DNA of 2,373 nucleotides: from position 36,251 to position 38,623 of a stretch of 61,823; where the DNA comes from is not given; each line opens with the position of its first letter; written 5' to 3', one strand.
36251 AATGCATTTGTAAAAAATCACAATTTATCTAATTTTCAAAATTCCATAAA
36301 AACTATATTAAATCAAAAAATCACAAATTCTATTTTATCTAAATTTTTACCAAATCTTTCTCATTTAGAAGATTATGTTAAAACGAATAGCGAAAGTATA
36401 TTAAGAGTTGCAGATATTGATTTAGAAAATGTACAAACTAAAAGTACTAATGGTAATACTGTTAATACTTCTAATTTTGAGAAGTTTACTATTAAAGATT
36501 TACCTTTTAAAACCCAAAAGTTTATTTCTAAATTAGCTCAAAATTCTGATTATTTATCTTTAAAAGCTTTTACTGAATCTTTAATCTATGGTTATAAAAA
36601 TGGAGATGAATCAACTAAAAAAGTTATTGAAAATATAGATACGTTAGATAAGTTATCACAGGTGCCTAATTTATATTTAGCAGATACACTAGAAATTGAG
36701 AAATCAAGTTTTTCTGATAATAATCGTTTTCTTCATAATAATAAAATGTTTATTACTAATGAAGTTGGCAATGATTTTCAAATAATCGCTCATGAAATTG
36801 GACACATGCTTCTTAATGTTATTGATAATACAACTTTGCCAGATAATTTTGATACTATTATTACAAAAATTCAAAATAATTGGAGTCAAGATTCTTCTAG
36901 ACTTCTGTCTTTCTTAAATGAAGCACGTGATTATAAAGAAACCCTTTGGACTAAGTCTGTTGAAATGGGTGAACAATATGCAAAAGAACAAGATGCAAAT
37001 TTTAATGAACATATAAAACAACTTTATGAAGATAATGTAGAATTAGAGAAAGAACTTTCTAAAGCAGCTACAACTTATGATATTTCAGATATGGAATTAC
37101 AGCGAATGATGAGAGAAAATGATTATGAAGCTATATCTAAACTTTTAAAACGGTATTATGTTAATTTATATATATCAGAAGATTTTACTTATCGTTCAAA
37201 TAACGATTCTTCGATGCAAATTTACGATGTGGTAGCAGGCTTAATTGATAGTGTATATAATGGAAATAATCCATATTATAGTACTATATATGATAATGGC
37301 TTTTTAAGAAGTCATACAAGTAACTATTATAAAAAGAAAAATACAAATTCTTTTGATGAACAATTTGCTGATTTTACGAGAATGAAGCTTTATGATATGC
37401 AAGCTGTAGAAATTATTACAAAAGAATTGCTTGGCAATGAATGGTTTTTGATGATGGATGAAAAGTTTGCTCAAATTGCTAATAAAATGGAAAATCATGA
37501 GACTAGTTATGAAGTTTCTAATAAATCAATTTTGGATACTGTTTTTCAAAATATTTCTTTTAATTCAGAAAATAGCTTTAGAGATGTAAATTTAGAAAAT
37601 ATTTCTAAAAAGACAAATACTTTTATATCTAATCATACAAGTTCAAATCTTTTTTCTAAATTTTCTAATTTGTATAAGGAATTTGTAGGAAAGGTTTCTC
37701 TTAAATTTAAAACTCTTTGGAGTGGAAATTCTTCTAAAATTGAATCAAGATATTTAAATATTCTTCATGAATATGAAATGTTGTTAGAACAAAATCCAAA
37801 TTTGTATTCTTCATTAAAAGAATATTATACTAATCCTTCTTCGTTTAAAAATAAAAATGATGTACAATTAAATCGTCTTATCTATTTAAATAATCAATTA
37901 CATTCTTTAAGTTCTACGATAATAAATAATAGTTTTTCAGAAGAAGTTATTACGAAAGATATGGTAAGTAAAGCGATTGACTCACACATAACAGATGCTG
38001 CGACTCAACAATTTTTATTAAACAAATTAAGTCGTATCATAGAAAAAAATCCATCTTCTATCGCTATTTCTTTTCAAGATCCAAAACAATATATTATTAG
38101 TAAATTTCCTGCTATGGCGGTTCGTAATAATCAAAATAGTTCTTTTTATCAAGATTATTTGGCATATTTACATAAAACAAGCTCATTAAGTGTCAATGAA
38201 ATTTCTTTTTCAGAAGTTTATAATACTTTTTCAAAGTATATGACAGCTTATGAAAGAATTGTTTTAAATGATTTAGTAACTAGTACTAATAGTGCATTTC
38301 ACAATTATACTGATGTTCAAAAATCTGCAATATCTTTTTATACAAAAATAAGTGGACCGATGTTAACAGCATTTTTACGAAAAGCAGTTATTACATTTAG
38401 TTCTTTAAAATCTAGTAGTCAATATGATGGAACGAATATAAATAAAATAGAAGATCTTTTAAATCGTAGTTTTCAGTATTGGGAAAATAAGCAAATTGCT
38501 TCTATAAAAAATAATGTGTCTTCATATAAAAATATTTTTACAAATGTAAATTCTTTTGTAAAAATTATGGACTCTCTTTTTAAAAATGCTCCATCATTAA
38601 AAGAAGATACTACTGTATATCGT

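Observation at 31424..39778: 2784-aa T7SS-linked protein stringing four different catalytic modules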

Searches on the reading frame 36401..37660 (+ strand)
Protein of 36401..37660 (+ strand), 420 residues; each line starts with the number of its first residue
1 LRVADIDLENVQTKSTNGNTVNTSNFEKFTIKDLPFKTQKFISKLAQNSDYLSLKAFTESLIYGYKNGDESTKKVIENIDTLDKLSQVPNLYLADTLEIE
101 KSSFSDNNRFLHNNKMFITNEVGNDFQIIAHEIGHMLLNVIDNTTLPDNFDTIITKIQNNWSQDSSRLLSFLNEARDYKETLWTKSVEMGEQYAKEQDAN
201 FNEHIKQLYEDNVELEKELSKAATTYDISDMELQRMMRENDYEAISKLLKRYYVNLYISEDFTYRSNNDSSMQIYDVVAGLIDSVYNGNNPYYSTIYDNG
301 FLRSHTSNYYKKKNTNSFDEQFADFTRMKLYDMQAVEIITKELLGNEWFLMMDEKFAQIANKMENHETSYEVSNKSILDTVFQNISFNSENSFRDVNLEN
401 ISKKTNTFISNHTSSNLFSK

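Call 49: search_solved_structures(query=A3, max_evalue=10, show_alignments=2)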
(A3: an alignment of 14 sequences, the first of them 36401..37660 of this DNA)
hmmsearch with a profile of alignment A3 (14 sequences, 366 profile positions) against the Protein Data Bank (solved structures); distinct sequences matched with E-value up to 10: 20.
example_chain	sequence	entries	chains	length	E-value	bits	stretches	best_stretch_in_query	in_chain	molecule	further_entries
1tqg_A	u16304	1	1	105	0.012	18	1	172-263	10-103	Chemotaxis protein cheA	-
2ld6_A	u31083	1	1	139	0.027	16.8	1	173-263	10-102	Chemotaxis protein CheA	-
6o35_A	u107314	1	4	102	0.099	14.9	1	147-221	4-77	de novo designed WSHC8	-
2lch_A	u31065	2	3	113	0.26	13.6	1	169-258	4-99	Protein OR38 | computationally designed four-helix bundle protein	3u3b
6nxm_A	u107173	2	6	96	0.61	12.4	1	162-218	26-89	Design construct XAA_GVDQ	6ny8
6o0c_A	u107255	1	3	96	0.65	12.2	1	169-218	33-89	Design construct XAA_GVDQ mutant M4L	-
8fjg_A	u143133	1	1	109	0.69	12.2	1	122-200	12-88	H12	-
4gn0_A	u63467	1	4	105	1.1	11.5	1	131-217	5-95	Hamp domain of AF1503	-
6nyk_A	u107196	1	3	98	1.2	11.3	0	173-217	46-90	Design construct XAX_GGDQ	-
6gcn_A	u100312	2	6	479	1.5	11.1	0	87-122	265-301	ATP-dependent zinc metalloprotease FtsH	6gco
9itj_U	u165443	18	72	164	1.6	11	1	136-220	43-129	ATP synthase subunit b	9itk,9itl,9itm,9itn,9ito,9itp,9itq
3j9t_L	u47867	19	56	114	2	10.6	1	137-233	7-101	V-type proton ATPase subunit G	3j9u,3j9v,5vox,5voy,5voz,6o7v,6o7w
2di4_A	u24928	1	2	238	2.2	10.5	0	95-122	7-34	Cell division protein ftsH homolog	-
4dl0_K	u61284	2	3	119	2.3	10.5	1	137-233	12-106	V-type proton ATPase subunit G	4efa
5bw9_J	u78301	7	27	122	3.4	9.9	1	135-233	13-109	V-type proton ATPase subunit G | Yeast V-ATPase subunit G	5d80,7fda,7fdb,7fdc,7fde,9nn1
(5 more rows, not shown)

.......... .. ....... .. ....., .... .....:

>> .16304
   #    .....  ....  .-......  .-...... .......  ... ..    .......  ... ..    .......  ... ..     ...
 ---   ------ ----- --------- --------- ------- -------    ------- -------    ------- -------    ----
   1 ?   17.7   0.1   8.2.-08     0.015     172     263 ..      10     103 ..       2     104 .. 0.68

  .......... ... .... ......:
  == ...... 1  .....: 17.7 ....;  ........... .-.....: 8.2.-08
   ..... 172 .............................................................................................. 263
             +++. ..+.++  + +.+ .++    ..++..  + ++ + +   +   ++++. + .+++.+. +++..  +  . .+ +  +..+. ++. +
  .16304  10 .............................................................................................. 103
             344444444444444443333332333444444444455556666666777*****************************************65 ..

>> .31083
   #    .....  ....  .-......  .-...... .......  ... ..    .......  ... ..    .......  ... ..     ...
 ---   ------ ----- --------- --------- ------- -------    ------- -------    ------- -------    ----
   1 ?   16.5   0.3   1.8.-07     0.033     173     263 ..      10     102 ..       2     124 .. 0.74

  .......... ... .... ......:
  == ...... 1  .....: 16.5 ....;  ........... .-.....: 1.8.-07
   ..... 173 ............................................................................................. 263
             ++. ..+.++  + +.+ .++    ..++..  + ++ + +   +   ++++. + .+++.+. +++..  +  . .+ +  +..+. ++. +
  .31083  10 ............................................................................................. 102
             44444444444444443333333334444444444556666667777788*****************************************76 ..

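Call 50: search_protein_families(library=pfam, alignment_id=A3, max_evalue=0.1)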
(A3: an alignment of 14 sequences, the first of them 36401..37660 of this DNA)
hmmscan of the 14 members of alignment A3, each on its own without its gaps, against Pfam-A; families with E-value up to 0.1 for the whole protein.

A. member 1, window:36401-37660:+ (420 aa): 4 families
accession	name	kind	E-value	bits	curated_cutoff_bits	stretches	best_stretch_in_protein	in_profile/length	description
PF13583.11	Reprolysin_4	-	0.012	15.7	22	1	121-137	131-147/203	Metallo-peptidase family M12B Reprolysin-like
PF06114.19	Peptidase_M78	-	0.036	14.3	22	0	128-145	45-62/123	IrrE N-terminal-like domain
PF25189.1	Tad8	-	0.038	14.2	27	1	330-370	21-51/76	Type II Thoeris inhibitor Tad8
PF22946.1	SPEF2_D5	-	0.089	13.1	27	1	162-249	5-96/134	CPC1/SPEF2 domain D5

B. families by the number of members that match (of 14 scanned): 23 families
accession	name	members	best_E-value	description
PF23289.1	Spectrin_5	2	0.036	Guanine nucleotide exchange factor DBS-like, spectrin-like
PF10440.15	WIYLD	2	0.049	Ubiquitin-binding WIYLD domain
PF16240.10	DUF4899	1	0.0003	Domain of unknown function (DUF4899)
PF15825.10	FAM25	1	0.0032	FAM25 family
PF05205.17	COMPASS-Shg1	1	0.0094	COMPASS (Complex proteins associated with Set1p) component shg1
PF13583.11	Reprolysin_4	1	0.012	Metallo-peptidase family M12B Reprolysin-like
PF10224.14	DUF2205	1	0.015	Short coiled-coil protein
PF01442.23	Apolipoprotein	1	0.016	Apolipoprotein A1/A4/E domain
PF13582.12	Reprolysin_3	1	0.016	Metallo-peptidase family M12B Reprolysin-like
PF04257.20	Exonuc_V_gamma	1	0.017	Exodeoxyribonuclease V, gamma subunit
PF03310.18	Cauli_DNA-bind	1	0.032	Caulimovirus DNA-binding protein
PF06114.19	Peptidase_M78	1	0.036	IrrE N-terminal-like domain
PF25189.1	Tad8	1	0.038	Type II Thoeris inhibitor Tad8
PF18361.6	ssDBP_DBD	1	0.07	Single stranded DNA-binding protein ss DNA binding domain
PF24722.1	DUF7674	1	0.076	Domain of unknown function (DUF7674)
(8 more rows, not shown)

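Call 71: predict_structure(alignment_id=A3)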
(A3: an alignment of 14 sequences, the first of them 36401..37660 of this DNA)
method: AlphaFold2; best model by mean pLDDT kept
length: 420 residues; sequences in the alignment: 14
mean_pLDDT: 80.7   pTM: 0.79
mean pLDDT of the five models: 80.7, 80.3, 79.1, 78.1, 77.9
residues with pLDDT >= 90: 223; 70-90: 100; 50-70: 26; < 50: 71
segments of 3 or more residues with pLDDT < 50: 1-28, 110-112, 383-400, 402-420
pLDDT, mean of each block of 10 residues (from residue 1): 36 35 47 89 84 87 94 96 72 81 72 71 79 92 86 97 96 96 95 93 92 92 92 90 93 92 88 95 95 84 90 90 96 92 97 96 90 56 43 43 47 38
secondary structure, 60 per line:
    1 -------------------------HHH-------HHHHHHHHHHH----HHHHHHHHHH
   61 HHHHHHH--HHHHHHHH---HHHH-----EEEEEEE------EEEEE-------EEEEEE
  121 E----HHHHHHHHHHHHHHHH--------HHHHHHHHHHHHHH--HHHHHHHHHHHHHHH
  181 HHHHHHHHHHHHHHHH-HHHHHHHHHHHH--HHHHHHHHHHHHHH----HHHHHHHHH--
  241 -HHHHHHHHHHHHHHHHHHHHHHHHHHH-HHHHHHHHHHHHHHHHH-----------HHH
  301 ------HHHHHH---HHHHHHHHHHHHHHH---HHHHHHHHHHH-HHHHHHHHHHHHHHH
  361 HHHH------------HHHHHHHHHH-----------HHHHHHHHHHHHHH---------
elements in order: H36-46 H51-67 H70-77 H81-84 E90-96 E103-107 E115-121 H126-141 H150-163 H166-196 H198-209 H212-225 H230-238 H242-268 H270-286 H307-312 H316-330 H334-344 H346-364 H377-386 H398-411

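Call 74: fold_search(model_id=the predicted structure, library=pdb)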
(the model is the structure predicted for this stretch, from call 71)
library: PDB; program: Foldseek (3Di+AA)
matches with E <= 10: 291; with E <= 0.001: 0
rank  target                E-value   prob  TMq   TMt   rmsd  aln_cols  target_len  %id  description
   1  2d1l_B                4.5e-01  0.09  0.10  0.16  32.1       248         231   12  Structure of F-actin binding domain IMD of MIM (Missing In Metastasis) (released 2006-09-12)
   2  7vr1_A                4.8e-01  0.10  0.11  0.09  24.0       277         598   12  Cryo-EM structure of the ATP-binding cassette sub-family D member 1 from Homo sapiens (released 2022-10-26)
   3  5xg2                  5.0e-01  0.15  0.11  0.17  30.8       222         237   13  Crystal structure of a coiled-coil segment (residues 345-468 and 694-814) of Pyrococcus yayanosii Smc (released 2017-06-07)
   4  4mu6                  6.9e-01  0.05  0.09  0.12  31.2       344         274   11  Crystal Structure of the N-terminal domain of Effector Protein LegC3 from Legionella pneumophila (released 2013-12-11)
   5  3vkg_B                7.6e-01  0.07  0.10  0.02  35.0       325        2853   12  X-ray structure of an MTBD truncation mutant of dynein motor domain (released 2012-03-14)
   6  2ch7_B                8.0e-01  0.05  0.09  0.11  52.7       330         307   13  Crystal structure of the cytoplasmic domain of a bacterial chemoreceptor from Thermotoga maritima (released 2006-04-18)
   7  8r0a_L                8.4e-01  0.13  0.16  0.20  21.2       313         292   12  Cryo-EM structure of the cross-exon pre-B+5'ss complex (released 2024-05-22)
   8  5x87_C                8.4e-01  0.08  0.10  0.14  21.2       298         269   11  Crystal structure of a bacterial Bestrophin homolog from Klebsiella pneumoniae with a mutation L177T (released 2017-11-01)
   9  4nqi_B                8.4e-01  0.07  0.09  0.15  29.2       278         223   13  Structure of the N-terminal I-BAR domain (1-259) of D.Discoideum IBARa (released 2014-02-05)
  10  8gl3                  9.2e-01  0.09  0.09  0.18  27.8       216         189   13  De novo design of monomeric helical bundles for pH-controlled membrane lysis (released 2023-09-06)
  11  3i9w                  9.7e-01  0.07  0.12  0.17  22.4       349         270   12  Crystal structure of the E. coli histidine kinase sensor TorS sensor domain (released 2009-10-06)
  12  4tql_A                1.1e+00  0.06  0.09  0.15  35.5       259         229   15  Computationally designed three helix bundle (released 2014-10-15)
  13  3qwe                  1.1e+00  0.05  0.09  0.14  36.1       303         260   10  Crystal structure of the N-terminal domain of the GEM interacting protein (released 2011-03-23)
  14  1y2o_A                1.1e+00  0.04  0.07  0.11  34.9       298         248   13  Structure of N-terminal domain IRSp53/BAIAP2 (released 2005-02-15)
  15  8glv_DA               1.1e+00  0.03  0.09  0.02  61.1       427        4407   13  96-nm repeat unit of doublet microtubules from Chlamydomonas reinhardtii flagella (released 2023-05-31)
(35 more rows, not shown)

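Call 82: fold_search(model_id=the predicted structure, library=viral)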
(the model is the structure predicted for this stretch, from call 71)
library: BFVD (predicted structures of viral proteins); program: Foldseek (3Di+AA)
matches with E <= 10: 317; with E <= 0.001: 0
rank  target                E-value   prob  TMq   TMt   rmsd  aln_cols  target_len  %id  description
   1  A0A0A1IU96            9.7e-02  0.30  0.16  0.07  19.1       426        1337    9  Putative internal (Core) protein [Pseudomonas phage vB_PaeP_PAO1_Ab05]
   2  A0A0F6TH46            1.2e-01  0.08  0.10  0.08  32.1       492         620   11  Uncharacterized protein [Sinorhizobium phage phiM9]
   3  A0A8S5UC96            2.1e-01  0.07  0.09  0.07  45.8       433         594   11  STRUCTURAL MAINTENANCE OF CHROMOSOMES PROTEIN [Siphoviridae sp. ctgN495]
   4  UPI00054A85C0         3.0e-01  0.08  0.13  0.08  28.6       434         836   12  (no name look-up for this kind of identifier)
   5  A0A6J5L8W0            3.0e-01  0.08  0.10  0.12  30.6       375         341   12  Flagellar basal-body/hook protein, C-terminal domain containing protein [uncultured Caudovirales phage]
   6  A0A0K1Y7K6            3.1e-01  0.15  0.10  0.08  25.9       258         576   14  (no name in the UniProt tables at hand)
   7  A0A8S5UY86            3.1e-01  0.09  0.13  0.11  53.1       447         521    8  Hint [Phage sp. ctKtV17]
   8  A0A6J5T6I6            3.5e-01  0.11  0.10  0.12  33.8       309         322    7  Uncharacterized protein [uncultured Caudovirales phage]
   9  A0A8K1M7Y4            3.6e-01  0.15  0.10  0.11  13.2       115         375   12  VP5B [Callinectes sapidus reovirus 2]
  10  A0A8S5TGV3            3.6e-01  0.08  0.11  0.07  37.1       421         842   12  Uncharacterized protein [Myoviridae sp. ctIty1]
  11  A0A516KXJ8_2          4.0e-01  0.12  0.18  0.09  22.5       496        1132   12  (no name in the UniProt tables at hand)
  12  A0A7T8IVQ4            4.6e-01  0.20  0.14  0.17  18.2       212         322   11  Putative endopeptidase family M34 [Erwinia phage pEa_SNUABM_5]
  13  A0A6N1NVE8            4.6e-01  0.04  0.09  0.03  41.1       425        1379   13  Putative DNA repair protein [Tupanvirus deep ocean]
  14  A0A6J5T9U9            5.3e-01  0.06  0.11  0.05  38.6       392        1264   13  Uncharacterized protein [uncultured Caudovirales phage]
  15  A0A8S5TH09            5.3e-01  0.04  0.09  0.06  47.9       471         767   11  Uncharacterized protein [Myoviridae sp. ctIty1]
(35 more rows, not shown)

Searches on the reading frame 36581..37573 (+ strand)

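Call 12: search_protein_families(library=pfam, proteins=[window:36581-37573:+], max_evalue=5)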
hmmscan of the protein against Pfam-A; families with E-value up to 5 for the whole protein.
window:36581-37573:+ (331 aa): 10 families
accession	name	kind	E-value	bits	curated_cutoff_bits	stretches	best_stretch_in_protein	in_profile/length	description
PF22946.1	SPEF2_D5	-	0.0074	16.6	27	1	102-189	5-96/134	CPC1/SPEF2 domain D5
PF13583.11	Reprolysin_4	-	0.0089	16.1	22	1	61-77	131-147/203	Metallo-peptidase family M12B Reprolysin-like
PF06114.19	Peptidase_M78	-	0.019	15.2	22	1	68-85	45-62/123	IrrE N-terminal-like domain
PF25189.1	Tad8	-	0.027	14.7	27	1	270-310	21-51/76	Type II Thoeris inhibitor Tad8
PF13688.12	Reprolysin_5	-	0.09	13.4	27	1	58-76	134-152/196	Metallo-peptidase family M12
PF04275.20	P-mevalo_kinase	-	0.093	13.1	33.8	1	95-149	32-86/114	Phosphomevalonate kinase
PF12329.13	TMF_DNA_bd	-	0.15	12.5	35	1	130-175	21-65/74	TATA element modulatory factor 1 DNA binding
PF13574.12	Reprolysin_2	-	0.15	12.4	27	1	58-76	118-136/195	Metallo-peptidase family M12B Reprolysin-like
PF03179.20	V-ATPase_G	-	2.8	9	28.6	1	131-191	43-100/105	Vacuolar (H+)-ATPase G subunit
PF03961.19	FapA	-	3.3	7.7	31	1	91-190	144-243/272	Flagellar Assembly Protein A beta solenoid domain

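Call 13: search_protein_families(library=ncbifam, proteins=[window:36581-37573:+], max_evalue=5)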
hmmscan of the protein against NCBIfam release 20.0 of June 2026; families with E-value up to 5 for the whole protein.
window:36581-37573:+ (331 aa): 3 families
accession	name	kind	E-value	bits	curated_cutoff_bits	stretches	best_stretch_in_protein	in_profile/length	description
NF005276.0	PRK06788.1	equivalog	0.007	16.4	98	1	25-73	49-99/119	flagellar motor switch protein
TIGR02763.1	chlamy_scaf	equivalog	0.018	15.4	104.95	1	88-125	45-82/114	scaffolding protein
NF047935.1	antiphage_GapS6a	subfamily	0.65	10.3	90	1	286-319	33-65/104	GapS6a family protein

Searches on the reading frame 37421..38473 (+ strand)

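Call 12: search_protein_families(library=pfam, proteins=[window:37421-38473:+], max_evalue=5)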
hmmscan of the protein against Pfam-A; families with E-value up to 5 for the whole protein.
window:37421-38473:+ (351 aa): 1 family
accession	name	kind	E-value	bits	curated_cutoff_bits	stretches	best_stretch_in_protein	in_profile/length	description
PF14676.12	FANCI_S2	-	0.014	16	37.8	1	157-214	30-89/156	FANCI solenoid 2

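Call 13: search_protein_families(library=ncbifam, proteins=[window:37421-38473:+], max_evalue=5)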
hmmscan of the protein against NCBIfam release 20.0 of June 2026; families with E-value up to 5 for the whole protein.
window:37421-38473:+ (351 aa): 1 family
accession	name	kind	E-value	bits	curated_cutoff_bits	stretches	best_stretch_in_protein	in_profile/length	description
NF047935.1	antiphage_GapS6a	subfamily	1.8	8.9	90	1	9-41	35-67/104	GapS6a family protein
